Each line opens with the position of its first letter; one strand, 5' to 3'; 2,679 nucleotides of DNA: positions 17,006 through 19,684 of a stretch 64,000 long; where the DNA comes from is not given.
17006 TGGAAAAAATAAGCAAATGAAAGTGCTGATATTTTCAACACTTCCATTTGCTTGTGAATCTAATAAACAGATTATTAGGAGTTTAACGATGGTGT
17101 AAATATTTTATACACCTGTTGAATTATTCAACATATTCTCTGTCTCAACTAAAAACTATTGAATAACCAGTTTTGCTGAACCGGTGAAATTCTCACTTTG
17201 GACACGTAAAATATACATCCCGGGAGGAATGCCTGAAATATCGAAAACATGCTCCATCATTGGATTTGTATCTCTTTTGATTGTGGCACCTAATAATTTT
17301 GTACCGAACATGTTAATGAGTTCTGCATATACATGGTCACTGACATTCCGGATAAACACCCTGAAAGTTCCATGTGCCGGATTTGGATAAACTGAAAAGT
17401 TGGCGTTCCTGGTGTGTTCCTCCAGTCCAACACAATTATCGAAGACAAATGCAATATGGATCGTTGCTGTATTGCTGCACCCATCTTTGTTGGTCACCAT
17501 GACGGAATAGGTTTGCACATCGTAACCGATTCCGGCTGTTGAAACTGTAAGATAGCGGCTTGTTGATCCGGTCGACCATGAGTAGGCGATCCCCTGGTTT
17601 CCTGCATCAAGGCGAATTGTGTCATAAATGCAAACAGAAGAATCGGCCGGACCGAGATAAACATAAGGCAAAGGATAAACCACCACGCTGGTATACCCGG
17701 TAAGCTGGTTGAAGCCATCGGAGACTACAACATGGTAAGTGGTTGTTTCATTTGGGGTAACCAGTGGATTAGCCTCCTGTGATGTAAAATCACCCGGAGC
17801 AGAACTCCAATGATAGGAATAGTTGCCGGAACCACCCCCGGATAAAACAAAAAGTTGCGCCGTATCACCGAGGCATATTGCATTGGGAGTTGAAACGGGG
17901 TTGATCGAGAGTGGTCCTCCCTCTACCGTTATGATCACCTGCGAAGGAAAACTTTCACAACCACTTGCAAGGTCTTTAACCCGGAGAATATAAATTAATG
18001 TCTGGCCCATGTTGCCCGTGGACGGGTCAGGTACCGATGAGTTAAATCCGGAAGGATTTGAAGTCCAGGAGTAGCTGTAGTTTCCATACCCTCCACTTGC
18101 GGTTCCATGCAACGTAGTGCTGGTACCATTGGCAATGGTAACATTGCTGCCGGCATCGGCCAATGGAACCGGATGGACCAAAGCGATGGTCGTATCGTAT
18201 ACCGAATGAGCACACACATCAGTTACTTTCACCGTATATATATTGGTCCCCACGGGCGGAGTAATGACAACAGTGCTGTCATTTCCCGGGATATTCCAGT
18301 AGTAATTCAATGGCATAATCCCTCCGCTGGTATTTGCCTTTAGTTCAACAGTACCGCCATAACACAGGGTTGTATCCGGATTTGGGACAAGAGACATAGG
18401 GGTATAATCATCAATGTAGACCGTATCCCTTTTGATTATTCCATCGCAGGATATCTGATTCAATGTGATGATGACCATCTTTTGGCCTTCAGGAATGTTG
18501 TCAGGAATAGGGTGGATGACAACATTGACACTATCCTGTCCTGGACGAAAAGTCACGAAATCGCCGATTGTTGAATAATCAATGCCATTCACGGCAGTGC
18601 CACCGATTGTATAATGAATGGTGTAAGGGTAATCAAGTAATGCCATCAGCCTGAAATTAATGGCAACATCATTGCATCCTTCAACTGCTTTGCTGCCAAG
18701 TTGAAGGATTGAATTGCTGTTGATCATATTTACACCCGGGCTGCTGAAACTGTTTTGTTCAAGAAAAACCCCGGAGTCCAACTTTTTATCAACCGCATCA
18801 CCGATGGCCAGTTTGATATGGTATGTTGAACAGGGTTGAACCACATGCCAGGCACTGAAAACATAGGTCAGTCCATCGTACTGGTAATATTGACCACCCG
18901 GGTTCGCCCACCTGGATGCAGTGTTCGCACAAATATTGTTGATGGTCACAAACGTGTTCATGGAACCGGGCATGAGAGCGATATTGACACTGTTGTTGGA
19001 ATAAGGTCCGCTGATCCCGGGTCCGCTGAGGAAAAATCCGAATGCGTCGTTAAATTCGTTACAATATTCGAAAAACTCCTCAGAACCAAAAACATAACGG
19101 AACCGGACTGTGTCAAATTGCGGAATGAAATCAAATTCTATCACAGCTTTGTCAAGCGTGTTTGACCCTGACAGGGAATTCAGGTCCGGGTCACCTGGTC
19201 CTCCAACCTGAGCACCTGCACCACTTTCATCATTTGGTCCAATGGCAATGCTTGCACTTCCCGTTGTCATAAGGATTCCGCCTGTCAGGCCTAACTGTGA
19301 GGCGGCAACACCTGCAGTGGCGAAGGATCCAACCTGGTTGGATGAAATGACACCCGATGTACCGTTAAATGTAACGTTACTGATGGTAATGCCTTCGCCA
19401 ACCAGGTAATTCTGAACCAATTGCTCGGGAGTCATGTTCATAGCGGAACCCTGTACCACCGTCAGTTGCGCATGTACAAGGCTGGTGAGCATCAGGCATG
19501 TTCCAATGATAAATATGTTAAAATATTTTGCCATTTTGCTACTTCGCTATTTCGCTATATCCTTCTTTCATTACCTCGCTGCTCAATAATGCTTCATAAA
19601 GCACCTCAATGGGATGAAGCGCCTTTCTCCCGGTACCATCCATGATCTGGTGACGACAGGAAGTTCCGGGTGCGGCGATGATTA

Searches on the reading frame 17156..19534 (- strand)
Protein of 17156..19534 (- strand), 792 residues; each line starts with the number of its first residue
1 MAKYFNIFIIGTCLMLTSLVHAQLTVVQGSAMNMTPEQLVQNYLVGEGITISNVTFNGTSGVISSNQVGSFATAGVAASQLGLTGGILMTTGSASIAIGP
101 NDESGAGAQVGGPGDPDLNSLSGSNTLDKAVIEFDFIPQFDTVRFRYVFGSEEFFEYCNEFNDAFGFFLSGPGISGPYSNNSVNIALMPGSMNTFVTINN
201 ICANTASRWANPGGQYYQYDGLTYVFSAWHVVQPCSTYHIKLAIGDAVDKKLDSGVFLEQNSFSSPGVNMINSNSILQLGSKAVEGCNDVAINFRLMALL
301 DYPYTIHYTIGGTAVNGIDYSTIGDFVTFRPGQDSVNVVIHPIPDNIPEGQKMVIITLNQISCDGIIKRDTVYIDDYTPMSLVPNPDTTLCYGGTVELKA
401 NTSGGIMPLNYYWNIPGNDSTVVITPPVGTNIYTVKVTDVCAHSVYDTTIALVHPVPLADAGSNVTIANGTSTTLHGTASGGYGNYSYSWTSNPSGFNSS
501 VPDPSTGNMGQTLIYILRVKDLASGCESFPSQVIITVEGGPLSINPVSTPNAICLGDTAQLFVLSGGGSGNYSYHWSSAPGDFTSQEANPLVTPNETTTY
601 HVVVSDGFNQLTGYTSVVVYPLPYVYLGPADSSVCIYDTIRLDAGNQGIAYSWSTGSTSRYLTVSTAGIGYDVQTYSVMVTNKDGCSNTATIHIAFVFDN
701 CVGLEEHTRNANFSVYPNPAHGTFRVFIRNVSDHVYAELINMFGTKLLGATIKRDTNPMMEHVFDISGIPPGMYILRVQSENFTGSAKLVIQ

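Call 19: search_protein_families(library=pfam, proteins=[window:17156-19534:-], max_evalue=0.000001)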
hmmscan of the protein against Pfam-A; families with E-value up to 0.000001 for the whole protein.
window:17156-19534:- (792 aa): 1 family
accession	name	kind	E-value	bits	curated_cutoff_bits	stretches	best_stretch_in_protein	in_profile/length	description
PF18962.6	Por_Secre_tail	-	1.4e-09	38.6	27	1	715-791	1-75/75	Secretion system C-terminal sorting domain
